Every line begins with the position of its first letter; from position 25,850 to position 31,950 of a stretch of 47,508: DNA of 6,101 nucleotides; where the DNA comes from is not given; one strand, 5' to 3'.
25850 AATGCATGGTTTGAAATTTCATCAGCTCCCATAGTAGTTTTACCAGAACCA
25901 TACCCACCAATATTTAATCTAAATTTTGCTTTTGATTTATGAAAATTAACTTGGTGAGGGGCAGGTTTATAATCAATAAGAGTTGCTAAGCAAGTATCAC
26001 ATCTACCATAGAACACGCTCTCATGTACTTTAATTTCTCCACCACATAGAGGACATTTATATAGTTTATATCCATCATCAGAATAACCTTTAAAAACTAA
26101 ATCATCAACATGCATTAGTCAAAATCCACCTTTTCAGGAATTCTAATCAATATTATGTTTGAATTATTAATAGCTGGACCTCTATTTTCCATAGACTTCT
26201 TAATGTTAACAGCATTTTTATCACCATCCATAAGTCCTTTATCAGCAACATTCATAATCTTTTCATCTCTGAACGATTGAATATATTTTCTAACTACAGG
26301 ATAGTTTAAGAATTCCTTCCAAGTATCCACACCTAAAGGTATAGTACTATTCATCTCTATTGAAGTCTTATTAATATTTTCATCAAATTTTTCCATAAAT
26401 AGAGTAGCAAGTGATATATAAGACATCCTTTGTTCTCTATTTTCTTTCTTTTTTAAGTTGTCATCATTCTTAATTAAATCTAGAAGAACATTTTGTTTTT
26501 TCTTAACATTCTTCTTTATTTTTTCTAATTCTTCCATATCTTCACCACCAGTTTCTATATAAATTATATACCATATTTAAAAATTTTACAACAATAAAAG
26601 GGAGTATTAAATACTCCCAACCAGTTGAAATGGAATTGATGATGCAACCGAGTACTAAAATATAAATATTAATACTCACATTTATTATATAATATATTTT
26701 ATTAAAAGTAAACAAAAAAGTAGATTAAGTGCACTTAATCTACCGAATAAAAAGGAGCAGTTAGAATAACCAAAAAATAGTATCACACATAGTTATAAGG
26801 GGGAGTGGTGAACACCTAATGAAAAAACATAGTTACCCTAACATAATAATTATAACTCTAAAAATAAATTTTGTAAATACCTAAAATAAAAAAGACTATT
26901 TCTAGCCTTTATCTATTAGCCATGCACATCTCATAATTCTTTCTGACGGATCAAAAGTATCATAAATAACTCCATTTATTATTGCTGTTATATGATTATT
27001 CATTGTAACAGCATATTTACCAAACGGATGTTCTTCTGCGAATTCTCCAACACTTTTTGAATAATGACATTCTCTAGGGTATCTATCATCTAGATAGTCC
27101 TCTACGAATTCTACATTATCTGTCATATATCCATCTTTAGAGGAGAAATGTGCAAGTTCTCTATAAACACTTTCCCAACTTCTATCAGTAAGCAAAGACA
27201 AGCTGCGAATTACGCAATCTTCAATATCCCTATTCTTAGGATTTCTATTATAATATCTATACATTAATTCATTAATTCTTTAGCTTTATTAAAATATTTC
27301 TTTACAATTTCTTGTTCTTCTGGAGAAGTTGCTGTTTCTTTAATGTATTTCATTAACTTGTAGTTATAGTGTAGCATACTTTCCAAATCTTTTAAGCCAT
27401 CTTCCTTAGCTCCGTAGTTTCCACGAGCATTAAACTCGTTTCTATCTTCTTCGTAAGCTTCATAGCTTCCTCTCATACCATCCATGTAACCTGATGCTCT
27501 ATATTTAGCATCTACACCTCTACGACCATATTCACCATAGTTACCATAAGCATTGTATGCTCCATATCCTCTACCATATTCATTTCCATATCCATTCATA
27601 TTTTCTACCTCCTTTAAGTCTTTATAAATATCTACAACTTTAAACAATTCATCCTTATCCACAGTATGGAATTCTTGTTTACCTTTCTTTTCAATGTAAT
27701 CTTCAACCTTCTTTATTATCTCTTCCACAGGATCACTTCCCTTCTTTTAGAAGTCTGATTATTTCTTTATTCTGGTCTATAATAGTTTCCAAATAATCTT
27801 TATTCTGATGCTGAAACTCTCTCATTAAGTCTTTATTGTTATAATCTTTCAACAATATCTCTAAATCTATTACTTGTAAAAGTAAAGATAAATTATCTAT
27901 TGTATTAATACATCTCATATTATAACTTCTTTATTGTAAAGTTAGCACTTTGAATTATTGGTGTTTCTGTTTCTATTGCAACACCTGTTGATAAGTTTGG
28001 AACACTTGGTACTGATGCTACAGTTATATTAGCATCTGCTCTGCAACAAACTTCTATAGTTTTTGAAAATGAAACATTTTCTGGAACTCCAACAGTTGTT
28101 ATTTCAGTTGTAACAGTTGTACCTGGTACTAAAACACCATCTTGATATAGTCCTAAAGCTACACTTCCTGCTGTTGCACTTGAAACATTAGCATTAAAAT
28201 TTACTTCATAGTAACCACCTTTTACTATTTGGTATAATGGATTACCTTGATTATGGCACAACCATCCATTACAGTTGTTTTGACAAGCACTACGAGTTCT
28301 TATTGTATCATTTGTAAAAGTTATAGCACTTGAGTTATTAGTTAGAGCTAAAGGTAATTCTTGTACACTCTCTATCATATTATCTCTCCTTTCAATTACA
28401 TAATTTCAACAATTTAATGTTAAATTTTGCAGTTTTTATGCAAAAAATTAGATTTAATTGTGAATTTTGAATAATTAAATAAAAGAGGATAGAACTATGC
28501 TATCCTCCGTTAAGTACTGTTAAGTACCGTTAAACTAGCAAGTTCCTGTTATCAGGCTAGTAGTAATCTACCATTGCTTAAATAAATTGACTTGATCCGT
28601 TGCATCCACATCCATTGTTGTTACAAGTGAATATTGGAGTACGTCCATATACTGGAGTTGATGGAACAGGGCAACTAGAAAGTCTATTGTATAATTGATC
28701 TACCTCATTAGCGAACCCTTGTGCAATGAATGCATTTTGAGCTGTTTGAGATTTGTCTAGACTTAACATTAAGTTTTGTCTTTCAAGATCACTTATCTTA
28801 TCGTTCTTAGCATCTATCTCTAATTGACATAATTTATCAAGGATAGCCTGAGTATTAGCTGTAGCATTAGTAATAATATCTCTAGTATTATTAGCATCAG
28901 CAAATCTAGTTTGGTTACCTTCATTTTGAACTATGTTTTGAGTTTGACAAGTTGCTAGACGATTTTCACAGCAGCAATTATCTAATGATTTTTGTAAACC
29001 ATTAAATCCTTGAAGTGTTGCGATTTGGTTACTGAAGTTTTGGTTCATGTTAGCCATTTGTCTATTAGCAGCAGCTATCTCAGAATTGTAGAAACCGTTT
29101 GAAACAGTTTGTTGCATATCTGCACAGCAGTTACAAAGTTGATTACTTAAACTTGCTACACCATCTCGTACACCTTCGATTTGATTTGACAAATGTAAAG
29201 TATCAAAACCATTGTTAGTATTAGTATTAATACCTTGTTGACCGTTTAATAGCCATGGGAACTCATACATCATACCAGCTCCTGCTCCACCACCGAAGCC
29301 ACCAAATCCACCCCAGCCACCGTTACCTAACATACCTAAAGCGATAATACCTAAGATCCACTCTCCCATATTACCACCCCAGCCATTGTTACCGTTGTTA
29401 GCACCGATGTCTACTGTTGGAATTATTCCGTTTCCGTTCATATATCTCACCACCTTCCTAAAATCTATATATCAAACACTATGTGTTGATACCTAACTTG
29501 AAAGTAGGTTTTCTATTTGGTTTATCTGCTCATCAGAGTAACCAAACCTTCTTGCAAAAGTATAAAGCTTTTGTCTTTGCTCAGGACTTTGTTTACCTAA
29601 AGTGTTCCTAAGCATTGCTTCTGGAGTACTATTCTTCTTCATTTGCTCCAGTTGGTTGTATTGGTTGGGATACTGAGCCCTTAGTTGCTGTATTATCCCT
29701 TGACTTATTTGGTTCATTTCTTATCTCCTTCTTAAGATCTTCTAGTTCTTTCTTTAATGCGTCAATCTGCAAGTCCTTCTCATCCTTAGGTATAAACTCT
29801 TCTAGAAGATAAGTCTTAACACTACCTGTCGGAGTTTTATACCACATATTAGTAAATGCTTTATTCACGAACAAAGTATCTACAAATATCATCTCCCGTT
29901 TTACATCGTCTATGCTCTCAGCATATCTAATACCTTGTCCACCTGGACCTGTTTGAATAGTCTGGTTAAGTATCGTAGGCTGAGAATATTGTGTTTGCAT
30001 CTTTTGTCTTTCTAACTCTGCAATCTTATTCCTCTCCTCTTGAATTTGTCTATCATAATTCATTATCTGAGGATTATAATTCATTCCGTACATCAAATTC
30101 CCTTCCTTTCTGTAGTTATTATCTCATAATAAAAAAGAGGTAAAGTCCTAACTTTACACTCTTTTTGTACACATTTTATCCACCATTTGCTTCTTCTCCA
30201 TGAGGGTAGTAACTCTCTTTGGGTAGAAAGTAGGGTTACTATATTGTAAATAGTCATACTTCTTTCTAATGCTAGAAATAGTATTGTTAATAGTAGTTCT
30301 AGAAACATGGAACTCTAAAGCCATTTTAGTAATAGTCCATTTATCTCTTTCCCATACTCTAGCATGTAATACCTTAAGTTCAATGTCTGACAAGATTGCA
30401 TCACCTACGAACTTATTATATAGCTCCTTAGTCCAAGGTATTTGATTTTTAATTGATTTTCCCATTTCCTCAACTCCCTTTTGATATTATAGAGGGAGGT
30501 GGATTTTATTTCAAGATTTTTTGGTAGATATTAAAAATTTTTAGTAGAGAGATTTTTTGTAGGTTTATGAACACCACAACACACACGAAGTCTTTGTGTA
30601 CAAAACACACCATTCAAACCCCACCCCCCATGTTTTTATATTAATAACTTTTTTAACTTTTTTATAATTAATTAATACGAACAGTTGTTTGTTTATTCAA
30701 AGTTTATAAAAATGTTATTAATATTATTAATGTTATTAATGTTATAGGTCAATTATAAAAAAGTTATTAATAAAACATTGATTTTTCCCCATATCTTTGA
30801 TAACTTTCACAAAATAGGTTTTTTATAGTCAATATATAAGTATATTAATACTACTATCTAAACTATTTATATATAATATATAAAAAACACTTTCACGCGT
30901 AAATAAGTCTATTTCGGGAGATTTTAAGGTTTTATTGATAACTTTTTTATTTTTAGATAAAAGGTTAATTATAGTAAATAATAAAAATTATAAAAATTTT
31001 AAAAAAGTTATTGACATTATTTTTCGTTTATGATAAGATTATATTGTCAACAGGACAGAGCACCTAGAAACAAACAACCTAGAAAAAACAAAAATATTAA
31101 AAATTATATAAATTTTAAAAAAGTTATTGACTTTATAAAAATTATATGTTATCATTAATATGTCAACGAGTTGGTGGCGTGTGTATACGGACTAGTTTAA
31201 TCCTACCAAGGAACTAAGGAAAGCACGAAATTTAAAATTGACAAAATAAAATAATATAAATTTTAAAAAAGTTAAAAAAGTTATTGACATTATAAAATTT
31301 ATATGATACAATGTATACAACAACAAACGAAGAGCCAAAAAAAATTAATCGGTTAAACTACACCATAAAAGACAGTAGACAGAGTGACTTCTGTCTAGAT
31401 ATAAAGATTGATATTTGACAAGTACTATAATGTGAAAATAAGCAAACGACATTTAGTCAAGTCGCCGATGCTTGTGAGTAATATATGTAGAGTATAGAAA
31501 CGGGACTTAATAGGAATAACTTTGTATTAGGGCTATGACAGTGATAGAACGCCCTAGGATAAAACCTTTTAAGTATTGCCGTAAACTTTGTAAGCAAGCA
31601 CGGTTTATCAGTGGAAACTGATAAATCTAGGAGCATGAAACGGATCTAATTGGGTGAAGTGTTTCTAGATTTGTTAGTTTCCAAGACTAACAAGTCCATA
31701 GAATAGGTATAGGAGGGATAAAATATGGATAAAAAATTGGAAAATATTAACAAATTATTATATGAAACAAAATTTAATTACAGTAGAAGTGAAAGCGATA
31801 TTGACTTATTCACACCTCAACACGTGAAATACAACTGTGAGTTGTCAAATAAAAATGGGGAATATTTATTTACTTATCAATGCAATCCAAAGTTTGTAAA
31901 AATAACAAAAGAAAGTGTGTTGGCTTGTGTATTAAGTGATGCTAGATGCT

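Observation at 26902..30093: Seven-gene cassette of unknown function upstream of terS, with its own terminators and spore-surface-like composition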

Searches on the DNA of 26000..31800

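Call 34: search_rna_families(source=window, start=26000, end=31800, threshold=evalue, max_evalue=1)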
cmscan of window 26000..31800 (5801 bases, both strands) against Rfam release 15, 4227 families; matches with E-value up to 1: 0.
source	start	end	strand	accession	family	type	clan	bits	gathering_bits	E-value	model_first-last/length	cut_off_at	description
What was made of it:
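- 26600..26877 (-): Two short promoter-plus-terminator units between the module and terS (promoter-like 26877-26849 to terminator 26744-26719; promoter-like 26712-26684 to terminator 26618-26600). This stretch bounds the module and is not clearly part of it. No Rfam match (call 34).
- Tried and rejected: Rfam on 26000-31800 gave no match (call 34).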
